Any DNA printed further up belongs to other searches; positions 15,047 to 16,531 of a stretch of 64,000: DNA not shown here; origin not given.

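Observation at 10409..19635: Seven-gene translationally coupled envelope operon built around a MinD/ParA-like ATPase, an anti-sigma-like zinc-finger membrane protein, two mucin-like PT-rich proteins and a GH16 glucanase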

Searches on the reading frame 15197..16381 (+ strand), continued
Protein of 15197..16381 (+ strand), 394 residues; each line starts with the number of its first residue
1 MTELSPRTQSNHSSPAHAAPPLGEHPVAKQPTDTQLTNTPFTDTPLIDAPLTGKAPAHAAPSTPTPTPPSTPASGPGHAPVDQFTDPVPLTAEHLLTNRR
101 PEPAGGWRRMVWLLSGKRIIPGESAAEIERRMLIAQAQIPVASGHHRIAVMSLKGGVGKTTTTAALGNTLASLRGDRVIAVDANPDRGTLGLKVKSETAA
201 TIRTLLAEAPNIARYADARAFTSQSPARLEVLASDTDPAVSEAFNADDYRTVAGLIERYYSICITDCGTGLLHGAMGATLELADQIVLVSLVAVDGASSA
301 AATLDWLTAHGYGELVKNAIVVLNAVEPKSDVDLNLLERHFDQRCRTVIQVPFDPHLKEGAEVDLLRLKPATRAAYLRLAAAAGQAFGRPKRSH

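Call 68: get_annotated_region(hit=H8, flank=10000)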
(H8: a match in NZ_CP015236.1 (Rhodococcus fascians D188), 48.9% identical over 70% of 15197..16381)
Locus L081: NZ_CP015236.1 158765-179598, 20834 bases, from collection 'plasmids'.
description: Rhodococcus fascians D188 plasmid pFiD188, complete sequence
organism: Rhodococcus fascians D188 (NCBI taxid 1051973)
taxonomy: Bacteria; Actinomycetota; Actinomycetes; Mycobacteriales; Nocardiaceae; Rhodococcus; Rhodococcus fascians; Rhodococcus fascians D188
host: -; source: Chrysanthemum x morifolium,Culture; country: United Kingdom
typing (MOB-suite, as given by PLSDB): non-mobilizable
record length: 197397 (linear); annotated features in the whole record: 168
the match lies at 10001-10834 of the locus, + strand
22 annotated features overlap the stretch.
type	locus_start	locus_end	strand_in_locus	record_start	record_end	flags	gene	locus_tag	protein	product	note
CDS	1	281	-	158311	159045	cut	-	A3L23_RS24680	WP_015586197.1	type 1 glutamine amidotransferase domain-containing protein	-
CDS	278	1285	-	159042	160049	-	-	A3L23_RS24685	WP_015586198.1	cupin domain-containing protein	-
CDS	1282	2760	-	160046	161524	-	-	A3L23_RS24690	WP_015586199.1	pyridoxal-dependent decarboxylase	GO:0019752 - carboxylic acid metabolic process [Evidence IEA]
CDS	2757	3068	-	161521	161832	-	-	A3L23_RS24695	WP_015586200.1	antibiotic biosynthesis monooxygenase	-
CDS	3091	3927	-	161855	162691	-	-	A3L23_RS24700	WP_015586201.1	hypothetical protein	-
CDS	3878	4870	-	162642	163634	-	-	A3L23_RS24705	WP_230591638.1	DMT family transporter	GO:0055085 - transmembrane transport [Evidence IEA]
CDS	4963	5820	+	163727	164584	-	-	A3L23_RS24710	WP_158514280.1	LysR family transcriptional regulator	-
CDS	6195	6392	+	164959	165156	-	-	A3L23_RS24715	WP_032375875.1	hypothetical protein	-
CDS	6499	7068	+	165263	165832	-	-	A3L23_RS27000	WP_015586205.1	MerR family transcriptional regulator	GO:0006355 - regulation of DNA-templated transcription [Evidence IEA]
CDS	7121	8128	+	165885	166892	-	-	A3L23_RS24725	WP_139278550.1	DUF6615 family protein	-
CDS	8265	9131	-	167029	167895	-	-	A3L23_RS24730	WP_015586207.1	phosphoadenosine phosphosulfate reductase family protein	-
CDS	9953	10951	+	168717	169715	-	-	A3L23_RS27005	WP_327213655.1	MinD/ParA family protein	-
CDS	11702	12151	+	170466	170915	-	-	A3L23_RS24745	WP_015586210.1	hypothetical protein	-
CDS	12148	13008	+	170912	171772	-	-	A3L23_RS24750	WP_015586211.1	RAMP superfamily CRISPR-associated protein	-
CDS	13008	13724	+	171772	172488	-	-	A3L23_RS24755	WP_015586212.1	hypothetical protein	-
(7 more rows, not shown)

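Call 92: get_annotated_region(hit=H3, flank=9000)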
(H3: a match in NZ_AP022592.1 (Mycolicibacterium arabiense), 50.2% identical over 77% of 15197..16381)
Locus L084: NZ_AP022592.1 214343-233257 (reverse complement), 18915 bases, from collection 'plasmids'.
description: Mycolicibacterium arabiense strain JCM 18538 plasmid pJCM18538, complete sequence
organism: Mycolicibacterium arabiense (NCBI taxid 1286181)
taxonomy: Bacteria; Actinomycetota; Actinomycetes; Mycobacteriales; Mycobacteriaceae; Mycolicibacterium; Mycolicibacterium arabiense
host: -; source: -; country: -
typing (MOB-suite, as given by PLSDB): mobilizable; relaxase MOBF
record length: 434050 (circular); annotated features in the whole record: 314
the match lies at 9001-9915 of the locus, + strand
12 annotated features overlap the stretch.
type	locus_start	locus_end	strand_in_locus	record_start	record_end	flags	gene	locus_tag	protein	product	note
CDS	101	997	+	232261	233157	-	-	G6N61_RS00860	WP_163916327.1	LysR family transcriptional regulator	GO:0006355 - regulation of DNA-templated transcription [Evidence IEA]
CDS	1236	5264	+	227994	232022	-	eccCa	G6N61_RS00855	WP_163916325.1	type VII secretion protein EccCa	GO:0009306 - protein secretion [Evidence IEA]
CDS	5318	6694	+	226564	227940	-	eccD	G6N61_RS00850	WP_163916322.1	type VII secretion integral membrane protein EccD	GO:0009306 - protein secretion [Evidence IEA]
CDS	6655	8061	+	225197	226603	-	mycP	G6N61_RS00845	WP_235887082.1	type VII secretion-associated serine protease mycosin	GO:0009306 - protein secretion [Evidence IEA]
CDS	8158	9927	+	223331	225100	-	-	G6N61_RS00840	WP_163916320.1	MinD/ParA family protein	-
CDS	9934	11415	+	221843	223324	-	eccD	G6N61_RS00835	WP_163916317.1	type VII secretion integral membrane protein EccD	GO:0009306 - protein secretion [Evidence IEA]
CDS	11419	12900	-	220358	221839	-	eccB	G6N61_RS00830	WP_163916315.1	type VII secretion protein EccB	GO:0009306 - protein secretion [Evidence IEA]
CDS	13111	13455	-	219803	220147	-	-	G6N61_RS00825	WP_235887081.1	hypothetical protein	-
CDS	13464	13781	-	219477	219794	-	-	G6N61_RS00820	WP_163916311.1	hypothetical protein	-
CDS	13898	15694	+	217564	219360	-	eccA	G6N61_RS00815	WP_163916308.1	type VII secretion AAA-ATPase EccA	GO:0009306 - protein secretion [Evidence IEA]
CDS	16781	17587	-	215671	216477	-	-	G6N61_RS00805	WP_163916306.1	DUF5336 domain-containing protein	-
CDS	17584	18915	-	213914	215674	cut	eccE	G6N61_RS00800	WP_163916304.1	type VII secretion protein EccE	GO:0009306 - protein secretion [Evidence IEA]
